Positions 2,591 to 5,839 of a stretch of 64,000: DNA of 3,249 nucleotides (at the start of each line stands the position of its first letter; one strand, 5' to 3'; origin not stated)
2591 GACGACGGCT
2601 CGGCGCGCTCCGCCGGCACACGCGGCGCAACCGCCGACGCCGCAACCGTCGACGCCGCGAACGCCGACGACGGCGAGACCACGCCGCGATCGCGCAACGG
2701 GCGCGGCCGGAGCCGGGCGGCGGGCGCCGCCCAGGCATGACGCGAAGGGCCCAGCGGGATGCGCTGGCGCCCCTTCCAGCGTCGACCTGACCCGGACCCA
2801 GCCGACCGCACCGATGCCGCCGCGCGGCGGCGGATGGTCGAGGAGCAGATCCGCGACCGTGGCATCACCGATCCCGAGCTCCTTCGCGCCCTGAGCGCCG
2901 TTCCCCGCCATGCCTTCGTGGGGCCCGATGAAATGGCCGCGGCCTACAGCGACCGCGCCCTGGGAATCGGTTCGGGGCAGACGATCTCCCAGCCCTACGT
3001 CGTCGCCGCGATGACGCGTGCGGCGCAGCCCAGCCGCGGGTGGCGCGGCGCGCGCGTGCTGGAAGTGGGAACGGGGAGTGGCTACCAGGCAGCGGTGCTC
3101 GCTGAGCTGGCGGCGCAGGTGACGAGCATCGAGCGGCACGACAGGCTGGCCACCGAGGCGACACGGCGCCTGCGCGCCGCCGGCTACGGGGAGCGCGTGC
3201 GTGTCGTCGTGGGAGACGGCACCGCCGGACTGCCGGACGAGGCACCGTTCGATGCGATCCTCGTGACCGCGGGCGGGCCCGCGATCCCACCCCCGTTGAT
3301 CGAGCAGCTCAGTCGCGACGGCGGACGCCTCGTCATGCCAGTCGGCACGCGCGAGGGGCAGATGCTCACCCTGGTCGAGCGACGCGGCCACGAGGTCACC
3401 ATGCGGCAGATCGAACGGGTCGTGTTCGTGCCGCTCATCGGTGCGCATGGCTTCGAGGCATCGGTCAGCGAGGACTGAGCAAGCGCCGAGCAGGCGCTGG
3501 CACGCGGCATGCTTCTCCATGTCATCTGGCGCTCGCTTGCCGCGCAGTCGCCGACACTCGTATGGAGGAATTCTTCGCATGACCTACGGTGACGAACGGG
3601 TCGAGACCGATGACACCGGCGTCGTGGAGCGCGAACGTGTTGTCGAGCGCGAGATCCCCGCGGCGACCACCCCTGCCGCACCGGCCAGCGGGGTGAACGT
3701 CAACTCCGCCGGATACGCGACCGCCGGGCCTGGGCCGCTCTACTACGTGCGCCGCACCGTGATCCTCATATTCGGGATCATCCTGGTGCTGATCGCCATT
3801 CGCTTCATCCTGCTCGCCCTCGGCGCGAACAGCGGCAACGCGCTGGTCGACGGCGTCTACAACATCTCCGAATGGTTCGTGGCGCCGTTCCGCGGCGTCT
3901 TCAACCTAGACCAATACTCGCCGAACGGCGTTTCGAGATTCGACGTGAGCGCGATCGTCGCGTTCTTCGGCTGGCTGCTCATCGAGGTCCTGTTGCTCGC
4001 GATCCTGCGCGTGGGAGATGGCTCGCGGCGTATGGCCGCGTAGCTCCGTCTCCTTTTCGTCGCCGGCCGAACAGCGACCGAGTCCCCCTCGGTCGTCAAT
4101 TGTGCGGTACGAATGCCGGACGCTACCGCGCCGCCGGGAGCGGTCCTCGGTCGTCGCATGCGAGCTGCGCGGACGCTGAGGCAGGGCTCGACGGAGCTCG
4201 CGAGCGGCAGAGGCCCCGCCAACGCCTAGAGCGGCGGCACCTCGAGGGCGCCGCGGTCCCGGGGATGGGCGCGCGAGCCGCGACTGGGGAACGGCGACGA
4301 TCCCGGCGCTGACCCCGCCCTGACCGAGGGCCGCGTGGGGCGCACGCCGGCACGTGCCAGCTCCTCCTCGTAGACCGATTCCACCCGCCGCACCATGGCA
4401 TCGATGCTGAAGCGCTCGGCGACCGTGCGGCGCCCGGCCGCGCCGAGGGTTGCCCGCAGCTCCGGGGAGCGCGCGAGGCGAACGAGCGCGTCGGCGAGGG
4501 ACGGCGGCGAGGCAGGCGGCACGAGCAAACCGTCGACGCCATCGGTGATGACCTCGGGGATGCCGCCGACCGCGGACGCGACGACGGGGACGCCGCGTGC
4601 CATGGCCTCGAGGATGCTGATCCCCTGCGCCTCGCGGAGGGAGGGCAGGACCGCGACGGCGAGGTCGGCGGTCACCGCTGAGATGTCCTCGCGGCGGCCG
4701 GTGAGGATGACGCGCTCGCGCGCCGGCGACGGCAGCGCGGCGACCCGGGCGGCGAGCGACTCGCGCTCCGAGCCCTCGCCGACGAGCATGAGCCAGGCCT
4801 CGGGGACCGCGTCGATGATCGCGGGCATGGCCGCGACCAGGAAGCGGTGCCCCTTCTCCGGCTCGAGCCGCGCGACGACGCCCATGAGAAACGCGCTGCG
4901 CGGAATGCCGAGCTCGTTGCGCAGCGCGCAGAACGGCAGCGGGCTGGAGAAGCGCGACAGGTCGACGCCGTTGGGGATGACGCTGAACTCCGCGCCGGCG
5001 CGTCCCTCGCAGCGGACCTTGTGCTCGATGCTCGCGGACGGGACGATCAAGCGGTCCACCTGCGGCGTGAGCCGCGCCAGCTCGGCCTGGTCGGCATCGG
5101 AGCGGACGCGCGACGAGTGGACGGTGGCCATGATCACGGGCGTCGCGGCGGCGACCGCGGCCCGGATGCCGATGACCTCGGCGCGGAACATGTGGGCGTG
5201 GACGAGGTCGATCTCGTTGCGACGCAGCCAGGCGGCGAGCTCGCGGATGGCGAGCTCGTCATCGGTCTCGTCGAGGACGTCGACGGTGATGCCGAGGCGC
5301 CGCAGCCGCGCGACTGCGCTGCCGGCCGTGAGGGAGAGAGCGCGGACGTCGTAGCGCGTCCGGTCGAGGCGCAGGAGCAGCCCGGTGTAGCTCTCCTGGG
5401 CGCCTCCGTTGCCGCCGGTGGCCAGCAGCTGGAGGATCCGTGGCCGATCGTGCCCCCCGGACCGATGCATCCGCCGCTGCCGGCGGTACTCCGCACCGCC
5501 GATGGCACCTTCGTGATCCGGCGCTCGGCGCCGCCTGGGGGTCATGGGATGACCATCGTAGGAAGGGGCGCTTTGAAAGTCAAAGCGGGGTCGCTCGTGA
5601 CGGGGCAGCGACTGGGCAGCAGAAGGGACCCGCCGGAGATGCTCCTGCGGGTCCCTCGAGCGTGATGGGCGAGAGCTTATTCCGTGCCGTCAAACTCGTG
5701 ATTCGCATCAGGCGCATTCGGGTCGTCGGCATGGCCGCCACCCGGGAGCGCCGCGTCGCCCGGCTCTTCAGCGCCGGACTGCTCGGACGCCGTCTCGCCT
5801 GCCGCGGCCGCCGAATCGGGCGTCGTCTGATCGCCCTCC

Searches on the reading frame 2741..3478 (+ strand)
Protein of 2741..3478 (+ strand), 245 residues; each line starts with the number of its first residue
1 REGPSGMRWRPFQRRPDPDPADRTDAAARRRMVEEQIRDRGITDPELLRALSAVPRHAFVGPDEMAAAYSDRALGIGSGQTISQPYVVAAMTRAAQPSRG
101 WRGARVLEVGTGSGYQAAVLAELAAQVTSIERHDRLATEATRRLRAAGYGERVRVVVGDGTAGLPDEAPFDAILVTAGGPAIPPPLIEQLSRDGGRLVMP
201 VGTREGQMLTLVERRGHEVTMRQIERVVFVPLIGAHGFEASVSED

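Call 19: search_protein_families(library=pfam, proteins=[window:2741-3478:+], max_evalue=0.001)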
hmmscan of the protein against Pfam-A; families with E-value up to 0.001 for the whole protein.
window:2741-3478:+ (245 aa): 8 families
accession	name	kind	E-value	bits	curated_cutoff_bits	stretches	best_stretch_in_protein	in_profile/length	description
PF01135.25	PCMT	-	1.8e-54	185.2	20.3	1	30-234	4-207/210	Protein-L-isoaspartate(D-aspartate) O-methyltransferase (PCMT)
PF13649.12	Methyltransf_25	-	9.7e-09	36.3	27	1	106-197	1-92/97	Methyltransferase domain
PF08241.18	Methyltransf_11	-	5.1e-07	30.7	21.2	1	107-176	1-67/95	Methyltransferase domain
PF00398.26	RrnaAD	-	1.2e-06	28.3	24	1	87-160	18-85/263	Ribosomal RNA adenine dimethylase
PF13847.12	Methyltransf_31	-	3e-05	24.2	27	1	103-175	4-80/145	Methyltransferase domain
PF13578.12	Methyltransf_24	-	0.00055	21.2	26.3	0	107-175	1-74/105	Methyltransferase domain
PF08242.18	Methyltransf_12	-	0.0006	20.9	30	0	107-175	1-71/98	Methyltransferase domain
PF13489.12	Methyltransf_23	-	0.00074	19.7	27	0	102-140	22-60/164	Methyltransferase domain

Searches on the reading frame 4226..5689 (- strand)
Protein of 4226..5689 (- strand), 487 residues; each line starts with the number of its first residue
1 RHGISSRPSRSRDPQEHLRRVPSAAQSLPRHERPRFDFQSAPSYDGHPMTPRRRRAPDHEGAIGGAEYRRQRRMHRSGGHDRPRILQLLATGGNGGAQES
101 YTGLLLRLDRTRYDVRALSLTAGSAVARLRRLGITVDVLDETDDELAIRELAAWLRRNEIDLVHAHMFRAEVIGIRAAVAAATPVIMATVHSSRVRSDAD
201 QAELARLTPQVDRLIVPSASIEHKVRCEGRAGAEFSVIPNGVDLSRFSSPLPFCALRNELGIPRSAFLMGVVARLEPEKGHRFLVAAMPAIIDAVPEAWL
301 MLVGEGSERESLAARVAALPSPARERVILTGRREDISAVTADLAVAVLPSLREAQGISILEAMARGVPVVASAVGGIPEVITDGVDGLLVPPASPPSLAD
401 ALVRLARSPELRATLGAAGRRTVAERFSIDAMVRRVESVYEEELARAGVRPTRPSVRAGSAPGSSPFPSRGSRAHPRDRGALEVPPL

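Call 19: search_protein_families(library=pfam, proteins=[window:4226-5689:-], max_evalue=0.001)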
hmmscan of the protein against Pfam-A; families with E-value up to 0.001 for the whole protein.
window:4226-5689:- (487 aa): 7 families
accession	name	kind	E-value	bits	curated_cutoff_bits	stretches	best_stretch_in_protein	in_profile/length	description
PF13692.12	Glyco_trans_1_4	-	1.4e-35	123.1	27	1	269-406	4-140/142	Glycosyl transferases group 1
PF00534.26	Glycos_transf_1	-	8.1e-34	117.1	26.4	1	257-421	6-171/172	Glycosyl transferases group 1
PF13439.12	Glyco_transf_4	-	7.2e-15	55.9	28.5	1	95-246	2-170/170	Glycosyltransferase Family 4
PF13579.12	Glyco_trans_4_4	-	1.2e-10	42.4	29.7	1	95-241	1-158/158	Glycosyl transferase 4-like domain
PF13524.12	Glyco_trans_1_2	-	4.2e-07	30.4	25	1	359-435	67-141/144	Glycosyl transferase-like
PF20706.3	GT4-conflict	-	6.7e-07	29.1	26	1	271-388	202-327/385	Family 4 Glycosyltransferase in conflict systems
PF13477.12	Glyco_trans_4_2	-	0.00066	20.3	23.4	0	109-195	21-111/139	Glycosyl transferase 4-like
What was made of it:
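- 4226..5689 (-): GT4 cytoplasmic glycosyltransferase, the conserved upstream flank of the island and a possible primer of the pathway. Glycos_transf_1 and Glyco_transf_4 (call 19).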

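Call 52: search_protein_families(library=ncbifam, proteins=[window:4226-5689:-], max_evalue=0.001)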
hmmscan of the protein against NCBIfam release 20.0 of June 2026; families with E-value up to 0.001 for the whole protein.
window:4226-5689:- (487 aa): 41 families (the best 25 are shown)
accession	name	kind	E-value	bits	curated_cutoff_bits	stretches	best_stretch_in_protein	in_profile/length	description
TIGR03088.1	stp2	hypoth_equivalog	1.4e-42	146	409.05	1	94-444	13-374/374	TIGR03088 family PEP-CTERM/XrtA system glycosyltransferase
NF041876.1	EPS_EpsE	equivalog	1.7e-35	123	400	1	227-430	180-383/389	exopolysaccharide biosynthesis GT4 family glycosyltransferase EpsE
TIGR03999.1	thiol_BshA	equivalog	8.3e-29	100.6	273.7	1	154-443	79-373/375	N-acetyl-alpha-D-glucosaminyl L-malate synthase BshA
TIGR04063.1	stp3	hypoth_equivalog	7.9e-28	97.4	442.05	1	210-442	157-394/397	TIGR04063 family PEP-CTERM/XrtA system glycosyltransferase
TIGR03449.1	mycothiol_MshA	equivalog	1.5e-27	96.5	462.5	1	156-443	99-403/406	D-inositol-3-phosphate glycosyltransferase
TIGR02149.1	glgA_Coryne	subfamily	6.1e-26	91.4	302.4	1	235-442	171-389/391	glycogen synthase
NF047684.1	TeichurnBiosyTuaC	equivalog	2.3e-21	76.2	550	1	159-442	108-388/391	teichuronic acid biosynthesis protein TuaC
TIGR04047.1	MSMEG_0565_glyc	hypoth_equivalog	5.2e-21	75.1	259.85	1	181-441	108-372/373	MSMEG_0565 family glycosyltransferase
NF053787.1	GlcN_PG_synth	equivalog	2.3e-20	72.8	480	1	198-442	131-358/361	N-acetylglucosaminyl phosphatidylglycerol synthase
NF038229.1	Glyco4_Geo_Pelo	equivalog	4.1e-19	68.8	400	1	121-442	19-335/338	GPMC system family 4 glycosyltransferase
NF038298.1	EPS_HpsO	equivalog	3.1e-17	62.4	575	1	234-442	169-386/388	hormogonium polysaccharide biosynthesis glycosyltransferase HpsO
NF038011.1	PelF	equivalog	6.3e-16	58.5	100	1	232-440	279-489/489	GT4 family glycosyltransferase PelF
NF049988.1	MGlcDAGSynMgs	equivalog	1.3e-15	57.6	400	1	206-444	150-388/398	alpha-monoglucosyldiacylglycerol synthase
TIGR04157.1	glyco_rSAM_CFB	subfamily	9.3e-15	54.5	400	1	234-440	194-406/406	TIGR04157 family glycosyltransferase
NF041010.1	glycosy_Agl16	equivalog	1.3e-14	53.9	575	1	148-442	62-350/352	glycosylation protein Agl16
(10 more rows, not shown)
